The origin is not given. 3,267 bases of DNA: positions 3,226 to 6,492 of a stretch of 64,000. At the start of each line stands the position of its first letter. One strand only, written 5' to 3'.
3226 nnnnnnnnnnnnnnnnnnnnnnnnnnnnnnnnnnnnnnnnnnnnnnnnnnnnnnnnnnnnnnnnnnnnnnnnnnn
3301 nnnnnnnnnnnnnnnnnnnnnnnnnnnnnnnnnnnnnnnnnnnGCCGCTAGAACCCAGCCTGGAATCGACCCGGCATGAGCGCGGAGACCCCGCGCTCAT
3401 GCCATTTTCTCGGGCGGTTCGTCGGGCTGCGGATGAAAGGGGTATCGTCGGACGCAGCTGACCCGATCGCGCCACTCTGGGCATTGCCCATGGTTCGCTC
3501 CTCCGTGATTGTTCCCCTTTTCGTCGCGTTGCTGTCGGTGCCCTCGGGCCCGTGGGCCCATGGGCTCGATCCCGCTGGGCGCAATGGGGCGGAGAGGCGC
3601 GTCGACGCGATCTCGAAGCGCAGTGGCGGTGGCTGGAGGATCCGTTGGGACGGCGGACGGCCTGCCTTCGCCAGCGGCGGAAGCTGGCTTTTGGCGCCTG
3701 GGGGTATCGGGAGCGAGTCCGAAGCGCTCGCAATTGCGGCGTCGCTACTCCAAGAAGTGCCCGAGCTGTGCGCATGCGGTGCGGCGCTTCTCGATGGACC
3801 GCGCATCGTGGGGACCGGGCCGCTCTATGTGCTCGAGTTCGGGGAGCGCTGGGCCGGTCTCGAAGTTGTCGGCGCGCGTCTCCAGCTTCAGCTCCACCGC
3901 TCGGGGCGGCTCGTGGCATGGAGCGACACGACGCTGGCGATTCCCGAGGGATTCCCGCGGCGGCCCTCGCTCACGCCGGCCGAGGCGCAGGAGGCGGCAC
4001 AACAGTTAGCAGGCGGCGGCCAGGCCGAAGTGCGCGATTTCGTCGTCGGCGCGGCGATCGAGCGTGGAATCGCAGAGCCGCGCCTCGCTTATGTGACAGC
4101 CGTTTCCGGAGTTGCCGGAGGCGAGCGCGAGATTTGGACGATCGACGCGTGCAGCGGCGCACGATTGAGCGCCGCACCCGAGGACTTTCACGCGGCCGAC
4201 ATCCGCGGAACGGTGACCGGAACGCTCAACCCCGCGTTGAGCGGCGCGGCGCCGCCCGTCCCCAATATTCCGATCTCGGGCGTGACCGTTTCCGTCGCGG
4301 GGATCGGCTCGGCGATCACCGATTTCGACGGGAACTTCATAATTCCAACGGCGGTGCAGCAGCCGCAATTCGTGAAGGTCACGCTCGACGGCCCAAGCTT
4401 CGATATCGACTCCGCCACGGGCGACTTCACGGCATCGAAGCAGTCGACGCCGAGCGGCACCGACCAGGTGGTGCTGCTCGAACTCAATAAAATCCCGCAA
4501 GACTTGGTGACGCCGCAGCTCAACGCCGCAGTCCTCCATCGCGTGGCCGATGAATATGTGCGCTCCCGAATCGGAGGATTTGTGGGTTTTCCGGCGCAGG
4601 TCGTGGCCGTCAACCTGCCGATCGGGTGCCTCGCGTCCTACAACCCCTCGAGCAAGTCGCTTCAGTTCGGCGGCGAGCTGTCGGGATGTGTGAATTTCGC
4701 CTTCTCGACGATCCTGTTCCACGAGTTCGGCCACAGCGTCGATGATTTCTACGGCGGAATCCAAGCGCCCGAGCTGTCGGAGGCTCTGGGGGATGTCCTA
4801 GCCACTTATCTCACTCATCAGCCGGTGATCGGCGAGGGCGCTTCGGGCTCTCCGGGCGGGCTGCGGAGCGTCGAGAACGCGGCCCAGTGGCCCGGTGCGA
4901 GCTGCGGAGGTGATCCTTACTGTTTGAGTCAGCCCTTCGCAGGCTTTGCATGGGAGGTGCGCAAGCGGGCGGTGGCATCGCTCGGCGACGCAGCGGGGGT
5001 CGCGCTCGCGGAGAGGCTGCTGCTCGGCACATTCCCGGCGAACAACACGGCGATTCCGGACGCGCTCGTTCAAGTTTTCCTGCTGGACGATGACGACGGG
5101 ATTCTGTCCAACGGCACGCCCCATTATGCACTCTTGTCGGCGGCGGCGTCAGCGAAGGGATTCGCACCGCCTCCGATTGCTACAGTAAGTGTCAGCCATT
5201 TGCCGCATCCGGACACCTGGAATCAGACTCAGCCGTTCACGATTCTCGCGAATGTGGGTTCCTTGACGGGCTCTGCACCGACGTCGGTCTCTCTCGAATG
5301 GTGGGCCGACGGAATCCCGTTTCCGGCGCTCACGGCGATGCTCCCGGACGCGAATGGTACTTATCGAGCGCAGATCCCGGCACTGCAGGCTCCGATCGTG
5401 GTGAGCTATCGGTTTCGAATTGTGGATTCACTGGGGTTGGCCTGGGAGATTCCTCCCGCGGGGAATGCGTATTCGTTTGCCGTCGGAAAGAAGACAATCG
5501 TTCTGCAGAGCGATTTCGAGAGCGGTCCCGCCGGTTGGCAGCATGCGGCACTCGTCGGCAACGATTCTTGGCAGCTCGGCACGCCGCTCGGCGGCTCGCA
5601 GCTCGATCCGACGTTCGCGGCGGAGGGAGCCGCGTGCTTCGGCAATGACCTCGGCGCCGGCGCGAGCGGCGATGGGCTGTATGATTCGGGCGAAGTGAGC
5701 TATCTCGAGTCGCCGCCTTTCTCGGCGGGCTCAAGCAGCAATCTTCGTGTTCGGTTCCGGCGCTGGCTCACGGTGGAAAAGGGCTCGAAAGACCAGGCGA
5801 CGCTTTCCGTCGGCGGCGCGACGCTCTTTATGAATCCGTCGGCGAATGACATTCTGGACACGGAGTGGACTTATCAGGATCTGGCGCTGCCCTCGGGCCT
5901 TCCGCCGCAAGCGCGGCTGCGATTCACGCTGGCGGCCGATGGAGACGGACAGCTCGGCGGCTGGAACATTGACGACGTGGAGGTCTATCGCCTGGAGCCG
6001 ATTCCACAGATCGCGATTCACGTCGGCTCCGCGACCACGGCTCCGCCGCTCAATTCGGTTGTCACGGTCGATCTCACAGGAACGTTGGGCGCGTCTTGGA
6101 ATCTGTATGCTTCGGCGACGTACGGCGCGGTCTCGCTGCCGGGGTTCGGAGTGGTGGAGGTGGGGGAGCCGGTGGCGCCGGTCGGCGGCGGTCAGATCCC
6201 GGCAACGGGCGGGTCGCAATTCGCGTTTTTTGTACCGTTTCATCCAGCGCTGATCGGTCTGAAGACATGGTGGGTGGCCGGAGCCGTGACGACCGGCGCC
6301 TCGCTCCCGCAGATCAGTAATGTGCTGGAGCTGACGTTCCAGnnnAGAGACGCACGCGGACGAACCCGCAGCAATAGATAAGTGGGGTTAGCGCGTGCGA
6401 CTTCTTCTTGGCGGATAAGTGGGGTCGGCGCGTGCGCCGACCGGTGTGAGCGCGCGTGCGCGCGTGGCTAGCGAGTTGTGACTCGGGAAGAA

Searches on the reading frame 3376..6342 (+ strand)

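Call 7: search_protein_families(library=pfam, proteins=[window:3376-6342:+], max_evalue=0.01)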
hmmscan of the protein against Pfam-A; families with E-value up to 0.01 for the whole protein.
window:3376-6342:+ (989 aa): 1 family
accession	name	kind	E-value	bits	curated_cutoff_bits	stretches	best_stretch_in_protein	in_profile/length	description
PF18067.7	Lipase_C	-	0.0035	18.4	27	0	244-275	16-47/96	Lipase C-terminal domain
